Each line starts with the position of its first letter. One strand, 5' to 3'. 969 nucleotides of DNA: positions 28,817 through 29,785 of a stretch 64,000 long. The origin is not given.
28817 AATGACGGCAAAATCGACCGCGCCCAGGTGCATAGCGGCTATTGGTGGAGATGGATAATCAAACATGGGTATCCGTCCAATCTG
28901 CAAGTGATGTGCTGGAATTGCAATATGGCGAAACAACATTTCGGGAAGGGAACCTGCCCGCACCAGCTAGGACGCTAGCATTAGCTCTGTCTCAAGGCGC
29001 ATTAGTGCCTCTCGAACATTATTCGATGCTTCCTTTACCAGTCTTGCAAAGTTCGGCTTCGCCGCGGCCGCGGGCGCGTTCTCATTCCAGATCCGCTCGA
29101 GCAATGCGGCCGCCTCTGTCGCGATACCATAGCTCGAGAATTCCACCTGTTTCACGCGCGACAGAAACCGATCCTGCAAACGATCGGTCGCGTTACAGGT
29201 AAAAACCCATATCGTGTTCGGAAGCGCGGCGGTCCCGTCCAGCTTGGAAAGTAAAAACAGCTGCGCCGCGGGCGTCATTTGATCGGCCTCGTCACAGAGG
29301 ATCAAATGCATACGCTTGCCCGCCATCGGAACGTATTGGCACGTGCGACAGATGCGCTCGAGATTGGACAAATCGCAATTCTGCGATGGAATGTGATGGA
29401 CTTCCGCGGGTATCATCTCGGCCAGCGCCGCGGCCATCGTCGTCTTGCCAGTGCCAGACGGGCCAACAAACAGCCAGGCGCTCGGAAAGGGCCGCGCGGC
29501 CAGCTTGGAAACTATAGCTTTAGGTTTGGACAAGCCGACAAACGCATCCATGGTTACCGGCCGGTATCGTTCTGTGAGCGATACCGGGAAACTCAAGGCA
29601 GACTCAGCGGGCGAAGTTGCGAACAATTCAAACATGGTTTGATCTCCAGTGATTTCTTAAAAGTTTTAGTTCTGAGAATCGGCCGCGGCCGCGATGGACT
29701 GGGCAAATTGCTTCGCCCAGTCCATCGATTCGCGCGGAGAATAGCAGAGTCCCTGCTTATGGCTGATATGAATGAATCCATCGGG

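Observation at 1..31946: Candidate new class of telomere phage: podovirus-like linear phage-plasmid, probably of Acidobacteriota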

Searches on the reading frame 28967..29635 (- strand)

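Call 10: search_protein_families(library=pfam, max_evalue=0.01, proteins=[window:28967-29635:-])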
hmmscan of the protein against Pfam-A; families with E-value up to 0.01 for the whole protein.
window:28967-29635:- (222 aa): 14 families
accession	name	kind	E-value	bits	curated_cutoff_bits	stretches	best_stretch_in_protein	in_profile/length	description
PF00004.35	AAA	-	6.7e-12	46.4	21.2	1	55-165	2-127/131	ATPase family associated with various cellular activities (AAA)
PF13177.12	DNA_pol3_delta2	-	2.4e-06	28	27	0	42-88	10-58/161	DNA polymerase III, delta subunit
PF13401.12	AAA_22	-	2.5e-05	25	27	0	55-81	9-38/130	AAA domain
PF07728.20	AAA_5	-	0.00034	21.1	22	1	55-83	3-32/139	AAA domain (dynein-related subfamily)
PF13191.12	AAA_16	-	0.00054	20.9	32.6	1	51-137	24-107/167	AAA ATPase domain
PF13671.12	AAA_33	-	0.00084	20.1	27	1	54-79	2-27/143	AAA domain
PF00448.28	SRP54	-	0.001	19.2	22.7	1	52-80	2-30/196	SRP54-type protein, GTPase domain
PF00005.33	ABC_tran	-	0.0021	19.1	25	1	54-99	14-61/137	ABC transporter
PF11951.13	Fungal_trans_2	-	0.0031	16.9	21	1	147-187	321-362/384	Fungal specific transcription factor domain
PF13521.12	AAA_28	-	0.0044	17.7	27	1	55-74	3-22/164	AAA domain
PF12775.13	AAA_7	-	0.005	16.8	25.8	0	53-81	35-63/181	P-loop containing dynein motor region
PF07724.20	AAA_2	-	0.0089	16.5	27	0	54-76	6-28/166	AAA domain (Cdc48 subfamily)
PF13604.12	AAA_30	-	0.0091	16.2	27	0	55-78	22-45/191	AAA domain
PF03193.22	RsgA_GTPase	-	0.0097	16.2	30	0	22-83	77-138/174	RsgA GTPase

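Call 122: search_protein_families(library=ncbifam, max_evalue=0.001, proteins=[window:28967-29635:-])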
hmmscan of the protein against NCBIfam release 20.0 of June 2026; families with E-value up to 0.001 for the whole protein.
window:28967-29635:- (222 aa): 36 families (the best 25 are shown)
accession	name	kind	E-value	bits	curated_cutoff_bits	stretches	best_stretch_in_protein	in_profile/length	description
NF001679.0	PRK00440.1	equivalog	2.2e-14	53.2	303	1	21-214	9-205/322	replication factor C small subunit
TIGR02397.1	dnaX_nterm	equivalog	7.7e-12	45.1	250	1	19-87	3-74/355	DNA polymerase III subunit gamma/tau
TIGR00678.1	holB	equivalog_domain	2.7e-10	40.1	180.6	1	43-87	6-52/188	DNA polymerase III subunit delta'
NF003229.0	PRK04195.1-5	equivalog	1.2e-09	37.4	280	1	18-122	5-117/413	replication factor C large subunit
NF011523.0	PRK14962.1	equivalog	3.6e-09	35.9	576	1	20-78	4-63/474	DNA polymerase III subunits gamma and tau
NF011514.0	PRK14953.1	equivalog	6.9e-09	35.1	536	1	20-76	6-63/488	DNA polymerase III subunits gamma and tau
NF011520.0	PRK14959.1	equivalog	7.2e-09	34.7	798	1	18-76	4-63/624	DNA polymerase III subunits gamma and tau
NF009067.0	PRK12402.1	equivalog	1.6e-08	33.9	317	1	21-75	6-60/340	replication factor C small subunit 2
NF011512.0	PRK14950.1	equivalog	2.5e-07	30.3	593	1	20-117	6-97/585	DNA polymerase III subunits gamma and tau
NF003227.0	PRK04195.1-2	equivalog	2.6e-07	29.7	502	1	21-125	7-118/487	replication factor C large subunit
NF011524.0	PRK14963.1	equivalog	3.7e-07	29.6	601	1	20-88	4-74/647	DNA polymerase III subunits gamma and tau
NF005926.0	PRK07940.1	equivalog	2.1e-06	27.3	300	0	48-74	34-60/394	DNA polymerase III subunit delta'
NF005638.0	PRK07399.1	subfamily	5.5e-06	25.6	230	0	44-84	22-62/317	DNA polymerase III subunit delta'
NF011531.0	PRK14971.1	equivalog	5.5e-06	25.5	685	1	21-87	8-75/614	DNA polymerase III subunit gamma/tau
NF003230.0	PRK04195.1-6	equivalog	7e-06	25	441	1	21-120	5-109/494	replication factor C large subunit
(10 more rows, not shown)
